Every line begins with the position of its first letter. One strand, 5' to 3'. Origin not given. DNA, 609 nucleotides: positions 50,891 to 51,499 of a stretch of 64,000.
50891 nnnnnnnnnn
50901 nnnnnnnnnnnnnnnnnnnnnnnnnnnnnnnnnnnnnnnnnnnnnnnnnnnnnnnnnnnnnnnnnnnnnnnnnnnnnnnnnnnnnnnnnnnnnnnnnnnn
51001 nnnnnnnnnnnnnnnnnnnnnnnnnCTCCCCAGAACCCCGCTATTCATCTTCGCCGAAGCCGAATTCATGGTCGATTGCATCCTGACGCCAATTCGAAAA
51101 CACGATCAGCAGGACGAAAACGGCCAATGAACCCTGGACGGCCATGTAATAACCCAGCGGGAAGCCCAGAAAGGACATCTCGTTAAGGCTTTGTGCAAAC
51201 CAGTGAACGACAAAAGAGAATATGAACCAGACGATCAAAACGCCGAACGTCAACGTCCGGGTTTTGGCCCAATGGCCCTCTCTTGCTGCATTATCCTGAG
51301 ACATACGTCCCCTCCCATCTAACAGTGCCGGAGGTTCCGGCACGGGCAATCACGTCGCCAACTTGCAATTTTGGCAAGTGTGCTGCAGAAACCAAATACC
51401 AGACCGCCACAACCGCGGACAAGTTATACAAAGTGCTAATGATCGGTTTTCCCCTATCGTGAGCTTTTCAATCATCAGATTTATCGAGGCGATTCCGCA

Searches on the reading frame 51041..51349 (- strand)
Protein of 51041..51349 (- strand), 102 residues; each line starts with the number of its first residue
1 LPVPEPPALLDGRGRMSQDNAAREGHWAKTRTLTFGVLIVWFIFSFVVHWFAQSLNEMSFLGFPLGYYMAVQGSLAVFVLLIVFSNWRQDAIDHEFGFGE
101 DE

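Call 66: search_protein_families(library=pfam, proteins=[window:51041-51349:-], max_evalue=0.001)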
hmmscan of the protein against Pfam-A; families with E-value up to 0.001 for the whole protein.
window:51041-51349:- (102 aa): 1 family
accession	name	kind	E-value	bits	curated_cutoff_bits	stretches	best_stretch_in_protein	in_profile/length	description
PF13937.11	DUF4212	-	1.6e-25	89.7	30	1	24-98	2-78/79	Domain of unknown function (DUF4212)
